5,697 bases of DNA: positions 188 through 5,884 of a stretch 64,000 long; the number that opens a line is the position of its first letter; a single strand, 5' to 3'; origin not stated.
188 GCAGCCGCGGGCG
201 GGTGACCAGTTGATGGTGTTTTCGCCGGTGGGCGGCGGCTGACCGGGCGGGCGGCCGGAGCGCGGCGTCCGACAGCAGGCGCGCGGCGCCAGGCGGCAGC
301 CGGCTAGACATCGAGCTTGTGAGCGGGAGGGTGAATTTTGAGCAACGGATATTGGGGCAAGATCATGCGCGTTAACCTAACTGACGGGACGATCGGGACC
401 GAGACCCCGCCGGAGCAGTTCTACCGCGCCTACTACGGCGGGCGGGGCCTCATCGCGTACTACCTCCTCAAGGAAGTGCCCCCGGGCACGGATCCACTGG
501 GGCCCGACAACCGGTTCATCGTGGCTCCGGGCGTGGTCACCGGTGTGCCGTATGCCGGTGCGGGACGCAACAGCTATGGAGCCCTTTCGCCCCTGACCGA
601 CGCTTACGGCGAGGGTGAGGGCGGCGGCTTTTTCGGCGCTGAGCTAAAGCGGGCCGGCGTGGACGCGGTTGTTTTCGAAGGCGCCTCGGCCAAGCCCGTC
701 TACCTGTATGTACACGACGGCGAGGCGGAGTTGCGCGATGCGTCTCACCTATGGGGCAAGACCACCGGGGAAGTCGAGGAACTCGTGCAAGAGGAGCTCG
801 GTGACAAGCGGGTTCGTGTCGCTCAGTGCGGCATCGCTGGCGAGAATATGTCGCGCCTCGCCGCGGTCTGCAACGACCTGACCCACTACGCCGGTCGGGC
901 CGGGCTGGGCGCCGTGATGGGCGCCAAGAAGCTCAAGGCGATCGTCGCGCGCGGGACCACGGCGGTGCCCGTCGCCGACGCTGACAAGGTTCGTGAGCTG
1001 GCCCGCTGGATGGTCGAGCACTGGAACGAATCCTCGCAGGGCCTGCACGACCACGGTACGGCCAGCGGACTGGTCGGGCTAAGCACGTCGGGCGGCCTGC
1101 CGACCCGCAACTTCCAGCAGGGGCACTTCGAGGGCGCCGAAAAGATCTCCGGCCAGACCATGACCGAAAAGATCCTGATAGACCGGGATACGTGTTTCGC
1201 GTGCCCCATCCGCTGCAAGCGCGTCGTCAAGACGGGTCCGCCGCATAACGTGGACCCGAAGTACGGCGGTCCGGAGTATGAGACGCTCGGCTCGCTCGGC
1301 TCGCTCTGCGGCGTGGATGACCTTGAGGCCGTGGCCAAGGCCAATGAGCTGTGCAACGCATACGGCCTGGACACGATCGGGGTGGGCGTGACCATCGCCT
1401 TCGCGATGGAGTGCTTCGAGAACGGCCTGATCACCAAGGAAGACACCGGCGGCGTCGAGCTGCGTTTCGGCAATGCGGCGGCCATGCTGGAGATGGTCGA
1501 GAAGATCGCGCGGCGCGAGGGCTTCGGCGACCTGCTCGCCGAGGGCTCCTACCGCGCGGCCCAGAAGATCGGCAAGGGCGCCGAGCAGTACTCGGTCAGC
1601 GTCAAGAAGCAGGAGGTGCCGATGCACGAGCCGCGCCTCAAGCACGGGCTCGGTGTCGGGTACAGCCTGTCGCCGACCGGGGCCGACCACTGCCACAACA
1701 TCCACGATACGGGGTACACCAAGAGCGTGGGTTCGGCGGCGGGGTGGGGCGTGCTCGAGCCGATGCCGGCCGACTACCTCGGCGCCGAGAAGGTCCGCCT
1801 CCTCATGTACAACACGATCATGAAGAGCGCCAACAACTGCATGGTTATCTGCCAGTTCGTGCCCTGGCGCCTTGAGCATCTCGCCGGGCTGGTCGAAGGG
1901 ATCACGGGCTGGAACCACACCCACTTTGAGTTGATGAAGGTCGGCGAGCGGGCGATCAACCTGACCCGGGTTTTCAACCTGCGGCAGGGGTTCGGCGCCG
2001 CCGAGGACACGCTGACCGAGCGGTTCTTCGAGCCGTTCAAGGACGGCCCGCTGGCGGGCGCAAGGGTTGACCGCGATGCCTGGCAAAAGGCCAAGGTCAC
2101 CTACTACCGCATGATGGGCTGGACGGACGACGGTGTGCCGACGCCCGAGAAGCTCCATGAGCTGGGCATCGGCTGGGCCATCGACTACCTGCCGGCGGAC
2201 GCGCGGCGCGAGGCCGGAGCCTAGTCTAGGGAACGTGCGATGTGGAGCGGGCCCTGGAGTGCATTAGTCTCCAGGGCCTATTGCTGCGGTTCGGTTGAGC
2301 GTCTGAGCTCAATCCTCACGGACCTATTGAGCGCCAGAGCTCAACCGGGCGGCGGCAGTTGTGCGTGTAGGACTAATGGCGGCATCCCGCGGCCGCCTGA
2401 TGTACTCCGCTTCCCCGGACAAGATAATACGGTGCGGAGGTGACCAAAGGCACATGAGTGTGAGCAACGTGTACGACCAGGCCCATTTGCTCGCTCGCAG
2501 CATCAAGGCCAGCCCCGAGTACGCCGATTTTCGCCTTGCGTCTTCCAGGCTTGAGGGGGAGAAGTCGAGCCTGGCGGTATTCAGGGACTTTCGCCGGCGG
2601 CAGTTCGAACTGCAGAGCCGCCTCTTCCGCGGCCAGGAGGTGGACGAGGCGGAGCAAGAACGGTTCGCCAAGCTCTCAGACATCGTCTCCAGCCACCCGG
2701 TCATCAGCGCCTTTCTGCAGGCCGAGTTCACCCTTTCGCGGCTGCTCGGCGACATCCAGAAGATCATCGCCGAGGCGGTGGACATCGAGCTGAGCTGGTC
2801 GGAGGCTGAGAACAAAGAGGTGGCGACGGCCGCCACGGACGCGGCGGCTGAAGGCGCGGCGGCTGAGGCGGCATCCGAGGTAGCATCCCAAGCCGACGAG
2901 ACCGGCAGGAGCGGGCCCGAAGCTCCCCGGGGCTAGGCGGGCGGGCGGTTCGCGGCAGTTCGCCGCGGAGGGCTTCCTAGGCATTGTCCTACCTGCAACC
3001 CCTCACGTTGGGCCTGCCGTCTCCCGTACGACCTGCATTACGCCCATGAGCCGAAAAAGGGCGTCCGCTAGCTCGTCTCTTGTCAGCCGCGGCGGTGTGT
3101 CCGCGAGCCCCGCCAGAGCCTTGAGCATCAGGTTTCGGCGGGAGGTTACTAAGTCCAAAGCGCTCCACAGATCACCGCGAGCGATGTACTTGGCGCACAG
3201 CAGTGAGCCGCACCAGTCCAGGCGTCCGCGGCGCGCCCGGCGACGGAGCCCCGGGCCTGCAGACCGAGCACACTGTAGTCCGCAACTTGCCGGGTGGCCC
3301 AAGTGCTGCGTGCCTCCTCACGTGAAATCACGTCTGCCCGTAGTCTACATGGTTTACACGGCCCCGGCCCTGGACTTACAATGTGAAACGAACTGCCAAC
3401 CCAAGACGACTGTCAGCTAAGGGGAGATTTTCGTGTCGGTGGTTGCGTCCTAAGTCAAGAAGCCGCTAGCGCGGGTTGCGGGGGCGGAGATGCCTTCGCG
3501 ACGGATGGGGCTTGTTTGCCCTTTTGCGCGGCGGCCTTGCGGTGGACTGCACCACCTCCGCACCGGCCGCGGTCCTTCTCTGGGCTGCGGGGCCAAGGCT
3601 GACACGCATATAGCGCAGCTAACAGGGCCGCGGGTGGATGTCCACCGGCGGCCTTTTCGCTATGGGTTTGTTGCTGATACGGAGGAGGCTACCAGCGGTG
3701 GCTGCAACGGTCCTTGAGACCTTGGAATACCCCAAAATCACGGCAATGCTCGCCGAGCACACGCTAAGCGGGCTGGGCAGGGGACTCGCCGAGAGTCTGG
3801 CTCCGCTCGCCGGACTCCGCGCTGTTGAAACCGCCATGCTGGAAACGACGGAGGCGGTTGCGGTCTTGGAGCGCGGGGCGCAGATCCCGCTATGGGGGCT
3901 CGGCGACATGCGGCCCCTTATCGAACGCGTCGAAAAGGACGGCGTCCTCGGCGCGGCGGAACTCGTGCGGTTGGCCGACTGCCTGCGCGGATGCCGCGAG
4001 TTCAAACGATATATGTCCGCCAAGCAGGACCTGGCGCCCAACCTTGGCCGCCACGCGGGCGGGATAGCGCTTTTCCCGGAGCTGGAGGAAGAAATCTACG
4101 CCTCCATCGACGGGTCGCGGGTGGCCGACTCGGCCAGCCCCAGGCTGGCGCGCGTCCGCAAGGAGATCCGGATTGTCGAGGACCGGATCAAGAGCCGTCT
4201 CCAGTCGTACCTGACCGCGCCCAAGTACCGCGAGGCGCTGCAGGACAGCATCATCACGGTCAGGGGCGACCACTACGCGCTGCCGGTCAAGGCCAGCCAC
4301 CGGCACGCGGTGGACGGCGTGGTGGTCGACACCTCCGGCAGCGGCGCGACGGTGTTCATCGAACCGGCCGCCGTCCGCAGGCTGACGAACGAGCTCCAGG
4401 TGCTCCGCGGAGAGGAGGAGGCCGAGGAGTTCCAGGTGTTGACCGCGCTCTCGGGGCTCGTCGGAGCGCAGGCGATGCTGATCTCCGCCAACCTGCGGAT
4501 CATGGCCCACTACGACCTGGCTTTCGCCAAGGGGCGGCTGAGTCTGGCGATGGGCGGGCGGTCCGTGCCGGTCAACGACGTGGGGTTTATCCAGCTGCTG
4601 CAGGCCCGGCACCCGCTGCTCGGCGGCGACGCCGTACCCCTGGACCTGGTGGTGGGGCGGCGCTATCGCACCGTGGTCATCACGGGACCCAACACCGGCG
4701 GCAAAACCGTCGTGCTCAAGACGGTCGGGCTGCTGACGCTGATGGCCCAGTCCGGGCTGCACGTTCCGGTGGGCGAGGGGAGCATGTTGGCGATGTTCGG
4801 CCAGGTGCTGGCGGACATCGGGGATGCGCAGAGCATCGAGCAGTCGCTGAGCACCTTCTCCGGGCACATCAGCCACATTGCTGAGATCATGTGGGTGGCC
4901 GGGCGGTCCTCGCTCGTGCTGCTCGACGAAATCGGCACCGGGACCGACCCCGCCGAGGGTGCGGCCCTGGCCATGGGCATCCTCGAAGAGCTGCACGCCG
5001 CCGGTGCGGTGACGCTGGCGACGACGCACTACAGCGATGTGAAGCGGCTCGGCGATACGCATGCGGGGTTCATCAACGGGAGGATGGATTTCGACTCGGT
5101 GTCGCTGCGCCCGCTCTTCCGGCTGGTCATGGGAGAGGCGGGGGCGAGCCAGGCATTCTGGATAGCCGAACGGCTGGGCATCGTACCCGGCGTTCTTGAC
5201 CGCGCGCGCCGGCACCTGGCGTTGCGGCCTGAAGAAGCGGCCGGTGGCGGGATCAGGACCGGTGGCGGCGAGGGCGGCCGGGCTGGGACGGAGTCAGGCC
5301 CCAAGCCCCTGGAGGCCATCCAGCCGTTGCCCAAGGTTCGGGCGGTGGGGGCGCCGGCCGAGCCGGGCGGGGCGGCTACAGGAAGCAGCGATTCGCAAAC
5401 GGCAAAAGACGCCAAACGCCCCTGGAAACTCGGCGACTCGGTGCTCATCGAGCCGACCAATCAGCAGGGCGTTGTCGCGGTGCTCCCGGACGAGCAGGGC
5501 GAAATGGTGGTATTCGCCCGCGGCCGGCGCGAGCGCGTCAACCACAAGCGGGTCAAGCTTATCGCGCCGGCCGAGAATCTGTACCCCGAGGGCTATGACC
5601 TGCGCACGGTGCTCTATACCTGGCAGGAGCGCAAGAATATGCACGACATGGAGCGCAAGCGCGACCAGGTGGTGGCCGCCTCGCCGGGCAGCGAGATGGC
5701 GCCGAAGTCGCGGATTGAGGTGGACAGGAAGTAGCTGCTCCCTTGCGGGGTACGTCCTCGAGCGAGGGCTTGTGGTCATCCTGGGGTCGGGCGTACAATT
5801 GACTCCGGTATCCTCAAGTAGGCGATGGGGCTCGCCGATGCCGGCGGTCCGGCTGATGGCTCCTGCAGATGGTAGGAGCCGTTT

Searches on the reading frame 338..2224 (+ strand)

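Call 74: search_protein_families(library=pfam, proteins=[window:338-2224:+], max_evalue=0.0001)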
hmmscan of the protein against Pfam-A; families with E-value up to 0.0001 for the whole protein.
window:338-2224:+ (628 aa): 2 families
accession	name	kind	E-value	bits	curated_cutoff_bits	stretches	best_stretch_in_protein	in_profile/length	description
PF01314.23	AFOR_C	-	3.8e-131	438.2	27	1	224-611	5-385/385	Aldehyde ferredoxin oxidoreductase, domains 2 & 3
PF02730.20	AFOR_N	-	2.9e-71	239.8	29.8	1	7-207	1-199/199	Aldehyde ferredoxin oxidoreductase, N-terminal domain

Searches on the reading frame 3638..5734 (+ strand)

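Call 74: search_protein_families(library=pfam, proteins=[window:3638-5734:+], max_evalue=0.0001)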
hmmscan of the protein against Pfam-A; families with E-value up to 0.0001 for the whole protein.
window:3638-5734:+ (698 aa): 1 family
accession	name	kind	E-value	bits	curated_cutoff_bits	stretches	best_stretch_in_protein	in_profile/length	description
PF00488.27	MutS_V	-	5e-31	108.6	30.2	1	346-527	1-184/188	MutS domain V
